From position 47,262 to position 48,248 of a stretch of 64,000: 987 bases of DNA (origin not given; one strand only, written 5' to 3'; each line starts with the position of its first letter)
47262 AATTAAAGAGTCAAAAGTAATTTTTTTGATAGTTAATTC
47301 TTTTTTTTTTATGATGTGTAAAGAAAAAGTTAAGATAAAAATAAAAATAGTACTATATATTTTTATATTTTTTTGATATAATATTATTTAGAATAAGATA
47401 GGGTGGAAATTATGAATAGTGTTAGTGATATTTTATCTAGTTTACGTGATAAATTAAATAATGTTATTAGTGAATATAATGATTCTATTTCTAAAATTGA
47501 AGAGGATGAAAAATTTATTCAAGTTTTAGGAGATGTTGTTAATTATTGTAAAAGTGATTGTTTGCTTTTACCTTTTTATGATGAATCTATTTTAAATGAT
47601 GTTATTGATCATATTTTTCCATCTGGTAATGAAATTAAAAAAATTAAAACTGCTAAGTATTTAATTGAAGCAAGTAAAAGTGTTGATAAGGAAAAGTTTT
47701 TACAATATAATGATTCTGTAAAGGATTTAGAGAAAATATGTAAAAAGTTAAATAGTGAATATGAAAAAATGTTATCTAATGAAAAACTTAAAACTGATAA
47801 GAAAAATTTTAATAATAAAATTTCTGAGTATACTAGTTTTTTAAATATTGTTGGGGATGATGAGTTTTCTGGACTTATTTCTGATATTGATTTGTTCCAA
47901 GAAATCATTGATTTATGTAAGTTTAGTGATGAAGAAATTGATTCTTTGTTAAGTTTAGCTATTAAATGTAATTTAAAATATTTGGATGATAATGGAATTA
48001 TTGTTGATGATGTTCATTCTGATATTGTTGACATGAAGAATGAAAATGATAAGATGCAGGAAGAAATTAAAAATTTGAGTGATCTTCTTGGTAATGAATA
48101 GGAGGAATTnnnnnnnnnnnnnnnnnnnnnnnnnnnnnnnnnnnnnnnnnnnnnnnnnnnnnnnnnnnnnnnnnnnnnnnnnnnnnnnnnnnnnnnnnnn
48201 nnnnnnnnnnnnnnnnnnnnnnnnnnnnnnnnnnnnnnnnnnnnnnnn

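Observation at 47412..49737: Tightly coupled three-gene operon of acidic helical-repeat proteins with mTERF-like repeats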

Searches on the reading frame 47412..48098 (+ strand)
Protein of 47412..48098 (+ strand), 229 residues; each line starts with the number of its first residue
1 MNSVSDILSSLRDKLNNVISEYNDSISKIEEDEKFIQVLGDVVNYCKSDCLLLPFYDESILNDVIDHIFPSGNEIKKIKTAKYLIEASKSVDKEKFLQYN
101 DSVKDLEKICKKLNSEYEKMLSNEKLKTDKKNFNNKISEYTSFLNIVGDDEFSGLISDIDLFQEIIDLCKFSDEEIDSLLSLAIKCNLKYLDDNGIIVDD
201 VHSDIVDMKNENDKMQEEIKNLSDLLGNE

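Call 3: search_protein_families(library=pfam, proteins=[window:47412-48098:+], max_evalue=10)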
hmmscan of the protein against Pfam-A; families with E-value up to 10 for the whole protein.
window:47412-48098:+ (229 aa): 14 families
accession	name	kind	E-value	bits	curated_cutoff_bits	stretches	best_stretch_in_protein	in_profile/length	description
PF25464.1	DUF7900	-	0.0012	19.8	27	1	63-131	12-80/97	Domain of unknown function (DUF7900)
PF00804.31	Syntaxin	-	0.015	15.6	26.7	1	7-34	94-121/157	Syntaxin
PF02183.23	HALZ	-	0.023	15.3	28.1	2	104-139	1-37/43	Homeobox associated leucine zipper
PF23153.1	Aip3p_Bud6_N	-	0.028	15.1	27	1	93-138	46-91/109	Aip3p/Bud6 N-terminal domain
PF23387.2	TPR_IFT80_172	-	0.067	13.5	25.6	1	81-119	105-144/147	IFT80/172/WDR35/WDR19 TPR domain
PF24144.1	Phage_tudor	-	0.078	13.4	27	1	47-129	8-87/90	Phage tudor domain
PF04363.17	DUF496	-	0.16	12.6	23.2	1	1-49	1-48/93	Protein of unknown function (DUF496)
PF04977.20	DivIC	-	0.56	10.5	28.9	1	201-224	29-53/80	Septum formation initiator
PF08700.17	VPS51_Exo84_N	-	0.59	10.7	24.2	1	203-226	58-81/87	Vps51/EXO84/COG1 N-terminal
PF14523.12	Syntaxin_2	-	0.6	10.6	26.5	0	10-34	34-58/134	Syntaxin-like protein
PF05064.18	Nsp1_C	-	0.79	10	24.1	1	69-129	51-111/114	Nsp1-like C-terminal region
PF08651.15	DASH_Duo1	-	0.8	10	25.4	0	197-226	15-44/74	DASH complex subunit Duo1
PF09888.14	DUF2115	-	4.6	8.1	25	1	56-144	39-113/162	Uncharacterized protein conserved in archaea (DUF2115)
PF16958.10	PRP9_N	-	5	7.6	27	1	79-145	87-146/150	Pre-mRNA-splicing factor PRP9 N-terminus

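Call 4: search_protein_families(library=ncbifam, proteins=[window:47412-48098:+], max_evalue=10)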
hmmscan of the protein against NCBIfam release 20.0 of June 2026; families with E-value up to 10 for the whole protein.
window:47412-48098:+ (229 aa): 5 families
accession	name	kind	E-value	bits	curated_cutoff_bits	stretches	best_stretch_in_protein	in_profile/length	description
NF043058.1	T4SS_LegC2C7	subfamily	0.023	13.7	350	2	103-141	117-156/348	LegC2/C7 family Dot/Icm T4SS effector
TIGR03812.1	tyr_de_CO2_Arch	equivalog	0.031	13.1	299.4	1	34-165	63-179/375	tyrosine decarboxylase MfnA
TIGR04527.1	mycoplas_twoTM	subfamily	0.55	9.9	125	2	72-162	60-155/248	MG_279/MG_280 family protein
NF008244.0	PRK11020.1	equivalog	1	9.9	110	1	84-138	23-77/120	YibL family ribosome-associated protein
NF053525.1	thylo_ssr2422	subfamily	7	7.2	38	0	106-140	11-49/77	ssr2422 family thylakoid membrane protein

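Call 13: find_homologous_proteins(query=window:47412-48098:+, max_evalue=0.001)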
Query window:47412-48098:+ (229 aa): 95 proteins with E <= 0.001 among 659 candidates.
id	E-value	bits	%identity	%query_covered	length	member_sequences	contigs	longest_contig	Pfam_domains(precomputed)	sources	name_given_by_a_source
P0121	4.7e-136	470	100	100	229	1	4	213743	-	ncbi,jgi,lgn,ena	-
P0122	1.4e-131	455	97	100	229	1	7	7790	-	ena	-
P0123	3.2e-130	450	97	100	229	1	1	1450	-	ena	-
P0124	8.7e-114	397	83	100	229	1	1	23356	-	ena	-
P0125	7.5e-89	315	69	100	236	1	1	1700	-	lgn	-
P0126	1.1e-87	311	69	92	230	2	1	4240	-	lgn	-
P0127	6.7e-84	299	65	100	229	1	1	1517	-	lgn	-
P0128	7.9e-84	299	66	100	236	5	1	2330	-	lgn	-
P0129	1.9e-83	298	64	100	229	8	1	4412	-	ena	-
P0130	1.9e-83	298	64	100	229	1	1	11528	-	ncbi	-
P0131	1.1e-82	295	64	100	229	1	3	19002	-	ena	-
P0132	1.1e-82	295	64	100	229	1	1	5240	-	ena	-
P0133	1.2e-82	295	63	100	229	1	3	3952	-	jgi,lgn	jgi:hypothetical protein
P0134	1.5e-82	295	64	100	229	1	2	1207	-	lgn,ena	-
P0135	2.5e-81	291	63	100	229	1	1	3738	-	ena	-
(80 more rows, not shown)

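Call 45: search_protein_families(library=padloc, proteins=[window:47412-48098:+], max_evalue=0.1)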
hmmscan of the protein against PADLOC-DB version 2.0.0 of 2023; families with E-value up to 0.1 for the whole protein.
window:47412-48098:+ (229 aa): 0 families

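Call 46: search_protein_families(library=phrogs, proteins=[window:47412-48098:+], max_evalue=0.1)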
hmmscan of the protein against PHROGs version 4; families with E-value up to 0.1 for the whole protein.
window:47412-48098:+ (229 aa): 4 families
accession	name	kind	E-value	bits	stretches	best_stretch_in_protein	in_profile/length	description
phrog_3999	-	unknown function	0.0014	19.7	1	13-64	41-93/107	-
phrog_3215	-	unknown function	0.027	15.3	1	49-125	9-82/89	-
phrog_5558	-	moron, auxiliary metabolic gene and host takeover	0.047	15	1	76-136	60-120/130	Lar-like restriction alleviation protein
phrog_3636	-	DNA, RNA and nucleotide metabolism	0.066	14.3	0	74-129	67-122/149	DNA binding protein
